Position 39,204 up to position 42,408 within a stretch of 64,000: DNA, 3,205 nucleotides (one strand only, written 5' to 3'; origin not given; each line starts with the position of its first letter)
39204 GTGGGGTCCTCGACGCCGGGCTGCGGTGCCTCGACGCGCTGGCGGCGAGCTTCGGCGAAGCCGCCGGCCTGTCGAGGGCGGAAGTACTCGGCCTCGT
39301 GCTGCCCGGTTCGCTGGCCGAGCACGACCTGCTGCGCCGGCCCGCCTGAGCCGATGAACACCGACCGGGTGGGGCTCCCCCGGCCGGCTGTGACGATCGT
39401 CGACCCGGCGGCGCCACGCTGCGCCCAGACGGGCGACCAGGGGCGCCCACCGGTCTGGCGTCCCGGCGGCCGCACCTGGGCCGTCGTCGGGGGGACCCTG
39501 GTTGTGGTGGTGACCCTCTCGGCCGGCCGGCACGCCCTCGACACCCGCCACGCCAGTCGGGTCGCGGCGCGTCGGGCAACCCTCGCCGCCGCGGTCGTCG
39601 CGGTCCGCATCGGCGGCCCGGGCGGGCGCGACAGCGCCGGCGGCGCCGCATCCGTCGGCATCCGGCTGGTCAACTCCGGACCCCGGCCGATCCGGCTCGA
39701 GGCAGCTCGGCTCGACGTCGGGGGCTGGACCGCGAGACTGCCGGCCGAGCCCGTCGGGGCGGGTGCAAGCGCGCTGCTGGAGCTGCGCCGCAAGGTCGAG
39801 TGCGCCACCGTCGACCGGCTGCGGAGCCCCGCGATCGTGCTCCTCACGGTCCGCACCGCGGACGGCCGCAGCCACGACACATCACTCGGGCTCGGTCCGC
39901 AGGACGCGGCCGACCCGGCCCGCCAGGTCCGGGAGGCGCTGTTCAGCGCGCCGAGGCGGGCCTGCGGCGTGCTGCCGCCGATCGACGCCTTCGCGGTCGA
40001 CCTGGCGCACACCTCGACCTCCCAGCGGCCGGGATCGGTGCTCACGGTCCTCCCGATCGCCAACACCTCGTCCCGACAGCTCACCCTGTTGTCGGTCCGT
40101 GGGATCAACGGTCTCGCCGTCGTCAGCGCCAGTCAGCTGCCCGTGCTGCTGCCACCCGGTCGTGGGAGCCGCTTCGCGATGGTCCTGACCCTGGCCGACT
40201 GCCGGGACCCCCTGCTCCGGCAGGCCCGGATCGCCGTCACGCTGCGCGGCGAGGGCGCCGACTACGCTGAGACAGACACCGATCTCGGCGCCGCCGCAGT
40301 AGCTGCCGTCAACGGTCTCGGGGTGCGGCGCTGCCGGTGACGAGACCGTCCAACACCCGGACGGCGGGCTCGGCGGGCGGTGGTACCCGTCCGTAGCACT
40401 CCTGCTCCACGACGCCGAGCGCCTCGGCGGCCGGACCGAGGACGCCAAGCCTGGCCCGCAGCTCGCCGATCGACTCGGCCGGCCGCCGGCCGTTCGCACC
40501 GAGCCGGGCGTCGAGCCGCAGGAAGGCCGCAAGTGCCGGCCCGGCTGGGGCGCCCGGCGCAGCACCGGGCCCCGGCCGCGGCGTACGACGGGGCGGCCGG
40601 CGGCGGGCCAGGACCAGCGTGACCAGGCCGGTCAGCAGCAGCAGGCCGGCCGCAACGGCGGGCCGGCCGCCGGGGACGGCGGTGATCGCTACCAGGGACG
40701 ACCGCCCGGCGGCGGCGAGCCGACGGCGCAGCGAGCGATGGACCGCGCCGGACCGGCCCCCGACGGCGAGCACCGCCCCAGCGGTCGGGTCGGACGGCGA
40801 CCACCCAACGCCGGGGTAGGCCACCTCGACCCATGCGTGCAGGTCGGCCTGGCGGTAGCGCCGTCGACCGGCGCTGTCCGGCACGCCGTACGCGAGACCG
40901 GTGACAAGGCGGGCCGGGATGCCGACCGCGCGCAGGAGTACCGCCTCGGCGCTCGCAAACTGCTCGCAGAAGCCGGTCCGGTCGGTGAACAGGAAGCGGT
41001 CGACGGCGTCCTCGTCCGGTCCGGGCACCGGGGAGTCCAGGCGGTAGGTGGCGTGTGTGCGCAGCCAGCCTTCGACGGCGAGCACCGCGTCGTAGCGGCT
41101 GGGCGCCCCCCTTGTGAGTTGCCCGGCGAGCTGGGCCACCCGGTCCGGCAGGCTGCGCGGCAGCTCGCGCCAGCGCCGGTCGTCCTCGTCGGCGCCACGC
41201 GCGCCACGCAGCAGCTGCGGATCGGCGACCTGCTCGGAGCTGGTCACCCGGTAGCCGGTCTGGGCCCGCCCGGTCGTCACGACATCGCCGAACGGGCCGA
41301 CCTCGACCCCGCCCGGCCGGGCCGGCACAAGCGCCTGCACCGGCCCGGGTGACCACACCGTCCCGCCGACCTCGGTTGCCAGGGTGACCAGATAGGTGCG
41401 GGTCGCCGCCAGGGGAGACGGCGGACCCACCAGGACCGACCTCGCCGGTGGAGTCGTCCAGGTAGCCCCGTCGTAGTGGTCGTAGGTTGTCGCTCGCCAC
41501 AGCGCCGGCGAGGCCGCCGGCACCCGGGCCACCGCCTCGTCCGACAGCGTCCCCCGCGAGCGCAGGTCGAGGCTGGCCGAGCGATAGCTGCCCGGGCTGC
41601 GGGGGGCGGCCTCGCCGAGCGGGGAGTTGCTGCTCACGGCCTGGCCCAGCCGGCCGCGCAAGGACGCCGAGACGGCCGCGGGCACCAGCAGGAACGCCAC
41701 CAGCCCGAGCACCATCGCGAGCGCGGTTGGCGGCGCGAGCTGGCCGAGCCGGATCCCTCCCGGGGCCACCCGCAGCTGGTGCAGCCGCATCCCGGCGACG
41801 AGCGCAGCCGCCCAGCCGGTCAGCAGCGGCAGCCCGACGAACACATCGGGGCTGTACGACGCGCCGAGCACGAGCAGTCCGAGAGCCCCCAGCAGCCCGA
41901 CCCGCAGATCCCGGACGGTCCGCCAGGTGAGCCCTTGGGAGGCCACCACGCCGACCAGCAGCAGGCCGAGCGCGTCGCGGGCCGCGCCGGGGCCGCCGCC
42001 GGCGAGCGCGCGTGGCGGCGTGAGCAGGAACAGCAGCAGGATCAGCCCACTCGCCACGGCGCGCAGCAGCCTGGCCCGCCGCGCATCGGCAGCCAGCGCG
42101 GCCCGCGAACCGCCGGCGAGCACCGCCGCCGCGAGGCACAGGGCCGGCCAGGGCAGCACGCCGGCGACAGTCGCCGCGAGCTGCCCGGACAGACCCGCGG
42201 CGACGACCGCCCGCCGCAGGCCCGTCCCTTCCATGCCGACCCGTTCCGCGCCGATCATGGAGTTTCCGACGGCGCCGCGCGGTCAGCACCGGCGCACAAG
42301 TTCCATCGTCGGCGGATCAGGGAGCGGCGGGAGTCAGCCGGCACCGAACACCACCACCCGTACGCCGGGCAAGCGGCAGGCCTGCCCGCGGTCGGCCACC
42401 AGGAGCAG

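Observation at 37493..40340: Family-less two-gene module between nucS and a MoxR-DUF58-transglutaminase operon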

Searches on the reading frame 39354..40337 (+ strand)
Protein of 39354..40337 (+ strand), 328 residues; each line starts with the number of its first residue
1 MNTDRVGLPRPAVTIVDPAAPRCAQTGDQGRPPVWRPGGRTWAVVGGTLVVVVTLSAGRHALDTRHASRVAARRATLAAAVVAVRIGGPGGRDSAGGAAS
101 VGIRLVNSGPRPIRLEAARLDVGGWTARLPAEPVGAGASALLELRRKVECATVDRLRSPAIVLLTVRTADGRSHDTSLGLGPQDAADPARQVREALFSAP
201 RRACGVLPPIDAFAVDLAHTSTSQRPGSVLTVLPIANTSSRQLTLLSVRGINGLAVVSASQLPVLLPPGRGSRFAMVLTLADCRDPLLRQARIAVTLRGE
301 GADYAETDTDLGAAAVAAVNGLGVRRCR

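Call 6: search_protein_families(library=pfam, proteins=[window:39354-40337:+], max_evalue=1)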
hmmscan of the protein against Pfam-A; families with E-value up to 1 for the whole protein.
window:39354-40337:+ (328 aa): 2 families
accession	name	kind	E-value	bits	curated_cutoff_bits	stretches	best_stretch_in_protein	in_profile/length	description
PF22336.2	RhiE-like_linker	-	0.13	12.7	27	1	52-80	32-59/67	RhiE-like, KS-MAT linker domain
PF07610.17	DUF1573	-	0.24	11.9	26.1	0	96-143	16-63/98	Protein of unknown function (DUF1573)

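Call 7: search_protein_families(library=ncbifam, proteins=[window:39354-40337:+], max_evalue=1)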
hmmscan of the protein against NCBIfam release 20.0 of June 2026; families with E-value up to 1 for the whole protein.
window:39354-40337:+ (328 aa): 0 families

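Call 10: find_homologous_proteins(query=window:39354-40337:+)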
Query window:39354-40337:+ (328 aa): 8 proteins with E <= 0.001 among 8000 candidates.
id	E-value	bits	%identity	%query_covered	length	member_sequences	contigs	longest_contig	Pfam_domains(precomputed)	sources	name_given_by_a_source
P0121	1.4e-194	664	97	100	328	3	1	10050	-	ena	-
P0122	3.8e-165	567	84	100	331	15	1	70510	-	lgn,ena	-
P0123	6.9e-156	537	80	100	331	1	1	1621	-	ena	-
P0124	1.8e-151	522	79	100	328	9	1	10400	-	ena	-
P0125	1.8e-149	516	78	100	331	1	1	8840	-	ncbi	-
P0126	5.7e-90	320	60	85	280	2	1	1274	-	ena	-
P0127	3.5e-86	308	74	63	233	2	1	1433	-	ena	-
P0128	1.1e-80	290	51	100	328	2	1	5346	-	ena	-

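Call 29: find_encoding_contigs(protein=P0128, flank=6000, max_places=2)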
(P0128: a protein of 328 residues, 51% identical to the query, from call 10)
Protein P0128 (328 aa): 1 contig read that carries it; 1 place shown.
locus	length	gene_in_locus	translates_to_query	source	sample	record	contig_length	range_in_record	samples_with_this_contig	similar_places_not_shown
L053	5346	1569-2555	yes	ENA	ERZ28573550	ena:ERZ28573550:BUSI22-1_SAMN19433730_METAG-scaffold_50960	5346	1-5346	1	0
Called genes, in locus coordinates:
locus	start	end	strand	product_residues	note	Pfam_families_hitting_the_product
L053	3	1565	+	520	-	?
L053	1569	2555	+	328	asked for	-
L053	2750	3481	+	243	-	PF09844:DUF2071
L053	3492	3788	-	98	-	-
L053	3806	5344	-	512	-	?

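Call 30: find_encoding_contigs(protein=P0122, flank=8000, max_places=1)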
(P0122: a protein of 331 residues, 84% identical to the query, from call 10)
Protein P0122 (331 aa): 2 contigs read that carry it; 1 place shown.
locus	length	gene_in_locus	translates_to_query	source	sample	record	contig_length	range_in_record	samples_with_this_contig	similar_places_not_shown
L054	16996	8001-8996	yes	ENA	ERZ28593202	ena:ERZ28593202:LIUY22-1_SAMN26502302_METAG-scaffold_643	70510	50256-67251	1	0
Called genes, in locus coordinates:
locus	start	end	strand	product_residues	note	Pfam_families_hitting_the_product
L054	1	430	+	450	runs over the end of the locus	PF08240:ADH_N, PF00107:ADH_zinc_N, PF13602:ADH_zinc_N_2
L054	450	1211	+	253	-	-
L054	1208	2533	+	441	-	PF01594:AI-2E_transport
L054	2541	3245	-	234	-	PF00561:Abhydrolase_1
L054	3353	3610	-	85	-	PF27609:Rv1322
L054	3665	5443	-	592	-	PF02737:3HCDH_N, PF03446:NAD_binding_2 (faint), PF03807:F420_oxidored (faint), PF00725:3HCDH, PF02737:3HCDH_N, PF00725:3HCDH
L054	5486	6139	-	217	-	PF21003:NucS_N, PF01939:NucS_C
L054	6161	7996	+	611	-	-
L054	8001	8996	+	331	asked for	-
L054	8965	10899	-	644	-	PF11992:TgpA_N, PF01841:Transglut_core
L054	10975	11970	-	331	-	-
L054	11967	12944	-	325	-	PF00004:AAA (faint), PF07726:AAA_3, PF07728:AAA_5, PF17863:AAA_lid_2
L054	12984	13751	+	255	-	PF09844:DUF2071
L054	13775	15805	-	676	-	PF01642:MM_CoA_mutase, PF02310:B12-binding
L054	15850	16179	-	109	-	PF01740:STAS, PF13466:STAS_2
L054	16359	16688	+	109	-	-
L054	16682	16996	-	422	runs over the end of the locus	PF00275:EPSP_synthase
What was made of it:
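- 40309..40340 (.): 32-bp convergent overlap of the 3' ends of gene 2 and tgpA. The same 32-bp overlap is called in L054 (call 30).
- Checked: It is the same in L054 (call 30).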

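Call 35: search_solved_structures(query=A2, max_evalue=10)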
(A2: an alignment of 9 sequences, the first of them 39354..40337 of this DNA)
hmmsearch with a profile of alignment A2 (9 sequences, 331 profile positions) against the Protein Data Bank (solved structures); distinct sequences matched with E-value up to 10: 1.
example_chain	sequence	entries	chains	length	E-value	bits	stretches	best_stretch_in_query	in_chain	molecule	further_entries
6zj3_Lp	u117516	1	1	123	0.44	12.7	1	214-296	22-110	Ribosomal protein uL29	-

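Call 36: search_protein_families(library=padloc, proteins=[window:39354-40337:+], max_evalue=1)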
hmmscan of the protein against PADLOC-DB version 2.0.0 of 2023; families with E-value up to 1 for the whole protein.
window:39354-40337:+ (328 aa): 0 families

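Call 37: search_protein_families(library=phrogs, proteins=[window:39354-40337:+], max_evalue=1)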
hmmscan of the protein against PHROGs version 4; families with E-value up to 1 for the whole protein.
window:39354-40337:+ (328 aa): 0 families

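Call 44: search_protein_families(library=pfam, alignment_id=A2, max_evalue=10)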
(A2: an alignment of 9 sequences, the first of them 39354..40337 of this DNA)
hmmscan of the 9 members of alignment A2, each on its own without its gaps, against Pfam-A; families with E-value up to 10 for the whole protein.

A. member 1, window:39354-40337:+ (328 aa): 2 families
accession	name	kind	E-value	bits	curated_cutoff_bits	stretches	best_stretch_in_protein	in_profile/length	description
PF22336.2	RhiE-like_linker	-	0.13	12.7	27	1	52-80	32-59/67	RhiE-like, KS-MAT linker domain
PF07610.17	DUF1573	-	0.24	11.9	26.1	1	96-143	16-63/98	Protein of unknown function (DUF1573)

B. families by the number of members that match (of 9 scanned): 5 families
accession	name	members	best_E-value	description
PF07610.17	DUF1573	2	0.026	Protein of unknown function (DUF1573)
PF06032.18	S-Me-THD_N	1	0.054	S-Me-THD-like, N-terminal domain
PF22336.2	RhiE-like_linker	1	0.13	RhiE-like, KS-MAT linker domain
PF17909.6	Htr2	1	0.22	Htr2 transmembrane domain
PF24202.1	DUF7427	1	1.4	Family of unknown function (DUF7427)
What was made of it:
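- On PFNA-type cluster (Bifidobacterium): It has no FN3 Pfam hit (calls 6, 44).
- On Tandem Ig-like β-sandwich envelope proteins (PapD-like, FN3, ASH/DUF1573): The best result is DUF1573 at E 0.026-0.24, about 12 bits against a cut-off of 26 (calls 6, 44).
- Closest known: Two-domain Ig-like or cupredoxin-like periplasmic proteins. Same: There is a weak DUF1573 signal (E 0.026-0.24; calls 6, 44).
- There is no FN3 Pfam hit (calls 6, 44).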

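Call 52: find_homologous_proteins(query=A2, max_evalue=0.01)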
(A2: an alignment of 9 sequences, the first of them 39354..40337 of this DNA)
Query A2 (9 sequences) (328 aa, profile of the alignment): 8 proteins with E <= 0.01 among 8000 candidates.
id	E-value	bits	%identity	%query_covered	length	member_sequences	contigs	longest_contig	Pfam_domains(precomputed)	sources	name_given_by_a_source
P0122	5.3e-182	622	84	100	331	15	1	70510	-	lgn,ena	-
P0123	5.8e-181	619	80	100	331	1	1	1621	-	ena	-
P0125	7.3e-181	619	78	100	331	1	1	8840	-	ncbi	-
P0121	1.8e-178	611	97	100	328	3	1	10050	-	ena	-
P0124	1.6e-176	604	79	100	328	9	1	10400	-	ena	-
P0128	1.2e-144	499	51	100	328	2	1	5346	-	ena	-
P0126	4.5e-133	461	60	85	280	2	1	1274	-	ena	-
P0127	3.6e-114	399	74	63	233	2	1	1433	-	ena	-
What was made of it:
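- Gene 2 has eight (calls 10, 52).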

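Call 56: predict_structure(alignment_id=A2)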
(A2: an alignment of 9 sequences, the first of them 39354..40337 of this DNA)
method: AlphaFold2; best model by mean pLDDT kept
length: 328 residues; sequences in the alignment: 9
mean_pLDDT: 66.1   pTM: 0.59
mean pLDDT of the five models: 66.1, 65.4, 63.5, 55.0, 54.8
residues with pLDDT >= 90: 64; 70-90: 145; 50-70: 17; < 50: 102
segments of 3 or more residues with pLDDT < 50: 1-96, 180-185
pLDDT, mean of each block of 10 residues (from residue 1): 30 25 27 26 25 23 33 33 32 50 72 79 80 77 81 80 72 66 53 78 79 87 92 89 93 91 90 93 84 92 84 91 76
secondary structure, 60 per line:
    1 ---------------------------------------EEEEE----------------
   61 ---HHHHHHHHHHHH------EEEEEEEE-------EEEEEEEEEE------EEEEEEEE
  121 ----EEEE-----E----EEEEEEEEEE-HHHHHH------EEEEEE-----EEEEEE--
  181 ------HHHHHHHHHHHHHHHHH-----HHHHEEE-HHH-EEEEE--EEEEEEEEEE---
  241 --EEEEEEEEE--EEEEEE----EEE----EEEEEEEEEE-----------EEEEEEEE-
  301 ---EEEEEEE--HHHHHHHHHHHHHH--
elements in order: E40-44 H64-75 E82-89 E97-106 E113-120 E125-128 E139-148 H150-155 E162-167 E173-178 H187-203 H209-212 E213-215 E221-225 E228-237 E243-251 E254-259 E264-266 E271-280 E292-299 E304-310 H313-326
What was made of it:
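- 39354..40340 (+): Gene 2 (328 aa, pI 11.4). Predicted layout: a Pro/Arg-rich N-terminal tail (residues 1-41); a hydrophobic signal-anchor or export signal (about 42-58; nt 39477-39527); β-sandwich 1 (97-178; nt 39642-39887); a helix (187-203); β-sandwich 2 (213-310; nt 39990-40283); and a C-terminal helix. AlphaFold gives pLDDT 72-81 for domain 1 and about 90 for domain 2 (call 56).
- On Tandem Ig-like β-sandwich envelope proteins (PapD-like, FN3, ASH/DUF1573): The AlphaFold model has strands at 97-178 and 213-310 with pLDDT 72-93 (call 56).
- Checked: AlphaFold predicts two β-sandwiches (call 56).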

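Call 58: fold_search(model_id=the predicted structure, library=pdb)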
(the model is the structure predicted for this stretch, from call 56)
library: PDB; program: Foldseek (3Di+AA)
matches with E <= 10: 1398; with E <= 0.001: 109
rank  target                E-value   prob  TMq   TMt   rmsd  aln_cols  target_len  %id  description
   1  6cxh_A                1.8e-07  1.00  0.22  0.19  24.6       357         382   11  Crystal structure of particulate methane monooxygenase from Methylomicrobium alcaliphilum 20Z (released 2018-05-16)
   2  9ijj_E                3.9e-07  1.00  0.19  0.13  13.8       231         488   14  In situ structure of the central apparatus in mouse sperm axoneme. (released 2025-06-04)
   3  9ijj_C                7.0e-07  1.00  0.19  0.08  13.9       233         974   14  In situ structure of the central apparatus in mouse sperm axoneme. (released 2025-06-04)
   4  1yew_A                1.1e-06  1.00  0.21  0.18  25.5       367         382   10  Crystal structure of particulate methane monooxygenase (released 2005-02-08)
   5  7sqc_O0               1.6e-06  1.00  0.21  0.08  14.9       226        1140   14  Ciliary C1 central pair apparatus isolated from Chlamydomonas reinhardtii (released 2022-04-13)
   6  5ghu                  1.7e-06  1.00  0.20  0.31  14.5       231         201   14  Crystal structure of YadV chaperone at 1.63 Angstrom (released 2017-06-28)
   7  9pxf_A                2.9e-06  1.00  0.20  0.18  26.9       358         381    9  Ammonia monooxygenase in native membranes from N. briensis (released 2026-01-28)
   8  9leg_B                8.9e-06  1.00  0.20  0.17  27.3       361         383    8  AMO complex (released 2026-02-04)
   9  7n61_1B               1.1e-05  1.00  0.20  0.11  21.9       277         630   15  structure of C2 projections and MIPs (released 2022-05-18)
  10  8jmw_A                1.1e-05  1.00  0.23  0.17  10.5       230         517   12  Fibril form of serine peptidase Vpr (released 2023-12-06)
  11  3q48_B                2.8e-05  1.00  0.15  0.25  15.5       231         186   13  Crystal structure of Pseudomonas aeruginosa CupB2 chaperone (released 2011-02-09)
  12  9ijj_L                3.7e-05  1.00  0.30  0.39   9.3       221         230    8  In situ structure of the central apparatus in mouse sperm axoneme. (released 2025-06-04)
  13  4kkq_A                4.3e-05  1.00  0.21  0.28  15.7       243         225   12  Crystal structure of Vibrio cholerae RbmA (crystal form 1) (released 2013-05-22)
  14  9cl6_A                5.9e-05  1.00  0.20  0.17  28.8       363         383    7  Ammonia monooxygenase in native membranes (released 2025-01-08)
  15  7sqc_2A               6.9e-05  1.00  0.20  0.11  12.2       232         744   12  Ciliary C1 central pair apparatus isolated from Chlamydomonas reinhardtii (released 2022-04-13)
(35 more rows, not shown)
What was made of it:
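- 39354..40340 (+): The hits listed are mainly two-domain Ig-like, FN3, PapD-like or cupredoxin proteins (call 58).
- On Tandem Ig-like β-sandwich envelope proteins (PapD-like, FN3, ASH/DUF1573): Foldseek against PDB gives 109 hits at E <= 1e-3; those listed are mainly such proteins (call 58).
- Closest known: Two-domain Ig-like or cupredoxin-like periplasmic proteins. Same: Foldseek gives E values of 1e-7 to 1e-4 at probability about 1.0 (call 58).
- Gene 2 fold: calls 56, 58. Its Foldseek hits include tandem FN3 (RbmA) and the C-terminal β-barrels of eukaryotic transglutaminases (call 58).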

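Call 77: list_cluster_members(proteins=[window:39354-40337:+, P0001, P0005, P0018])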
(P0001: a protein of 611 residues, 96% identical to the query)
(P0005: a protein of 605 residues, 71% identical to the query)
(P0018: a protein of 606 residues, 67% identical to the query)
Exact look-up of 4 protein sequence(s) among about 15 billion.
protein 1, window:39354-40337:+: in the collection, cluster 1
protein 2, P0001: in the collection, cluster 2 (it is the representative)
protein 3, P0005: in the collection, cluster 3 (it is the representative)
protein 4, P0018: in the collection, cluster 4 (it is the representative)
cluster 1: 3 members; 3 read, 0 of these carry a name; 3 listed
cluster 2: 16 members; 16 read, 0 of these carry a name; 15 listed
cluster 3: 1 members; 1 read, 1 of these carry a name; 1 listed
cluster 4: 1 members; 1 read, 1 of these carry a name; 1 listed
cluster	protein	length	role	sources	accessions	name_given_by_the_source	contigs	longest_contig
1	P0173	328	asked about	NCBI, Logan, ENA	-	-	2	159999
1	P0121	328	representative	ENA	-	-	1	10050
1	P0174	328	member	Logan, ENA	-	-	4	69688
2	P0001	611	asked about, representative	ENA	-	-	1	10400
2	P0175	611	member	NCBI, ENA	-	-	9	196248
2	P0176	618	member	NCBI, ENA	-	-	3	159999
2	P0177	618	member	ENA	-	-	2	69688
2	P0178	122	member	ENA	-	-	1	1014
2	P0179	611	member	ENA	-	-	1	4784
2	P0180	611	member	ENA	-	-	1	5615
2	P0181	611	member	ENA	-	-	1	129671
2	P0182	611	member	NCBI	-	-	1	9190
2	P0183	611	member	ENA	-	-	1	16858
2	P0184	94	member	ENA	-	-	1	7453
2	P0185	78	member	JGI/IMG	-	-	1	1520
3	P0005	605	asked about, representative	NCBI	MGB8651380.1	MAG: hypothetical protein WCD35_12040 [Mycobacteriales bacterium]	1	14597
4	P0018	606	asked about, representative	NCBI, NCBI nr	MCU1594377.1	MAG: hypothetical protein JWO12_1769 [Frankiales bacterium] | hypothetical protein [Frankiales bacterium]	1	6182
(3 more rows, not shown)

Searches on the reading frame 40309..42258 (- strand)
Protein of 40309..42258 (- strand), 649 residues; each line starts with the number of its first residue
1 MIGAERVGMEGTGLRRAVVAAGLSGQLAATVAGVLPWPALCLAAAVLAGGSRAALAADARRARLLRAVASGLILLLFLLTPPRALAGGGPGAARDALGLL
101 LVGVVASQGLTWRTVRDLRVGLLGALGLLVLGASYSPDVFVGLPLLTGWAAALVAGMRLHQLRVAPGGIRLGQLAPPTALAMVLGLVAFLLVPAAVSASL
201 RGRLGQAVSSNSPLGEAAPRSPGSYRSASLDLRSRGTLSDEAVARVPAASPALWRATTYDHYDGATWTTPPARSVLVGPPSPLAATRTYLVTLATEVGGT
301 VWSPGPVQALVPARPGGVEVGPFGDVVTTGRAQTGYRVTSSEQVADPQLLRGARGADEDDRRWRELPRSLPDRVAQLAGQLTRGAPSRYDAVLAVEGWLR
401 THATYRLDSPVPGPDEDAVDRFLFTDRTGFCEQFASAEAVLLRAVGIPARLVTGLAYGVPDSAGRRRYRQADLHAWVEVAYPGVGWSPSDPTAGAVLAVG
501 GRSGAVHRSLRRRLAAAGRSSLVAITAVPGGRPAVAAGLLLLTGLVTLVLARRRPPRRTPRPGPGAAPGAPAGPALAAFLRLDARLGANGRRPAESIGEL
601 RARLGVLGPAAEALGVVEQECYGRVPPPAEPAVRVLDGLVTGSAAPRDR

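Call 6: search_protein_families(library=pfam, proteins=[window:40309-42258:-], max_evalue=1)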
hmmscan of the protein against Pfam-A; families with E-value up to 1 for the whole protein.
window:40309-42258:- (649 aa): 3 families
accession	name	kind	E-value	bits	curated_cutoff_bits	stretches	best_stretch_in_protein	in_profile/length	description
PF01841.26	Transglut_core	-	1.3e-24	87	23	1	376-491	2-108/108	Transglutaminase-like superfamily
PF11992.13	TgpA_N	-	9.8e-13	48.2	30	1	29-343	11-329/333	TgpA N-terminal domain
PF13471.12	Transglut_core3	-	0.02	15.3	26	1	430-480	57-98/117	Transglutaminase-like superfamily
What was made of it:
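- On PFNA-type cluster (Bifidobacterium): 40309-42258 (-) matches Transglut_core at 1.3e-24 and TgpA_N at 9.8e-13 (call 6).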

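Call 7: search_protein_families(library=ncbifam, proteins=[window:40309-42258:-], max_evalue=1)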
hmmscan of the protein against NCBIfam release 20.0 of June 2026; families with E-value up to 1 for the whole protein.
window:40309-42258:- (649 aa): 0 families
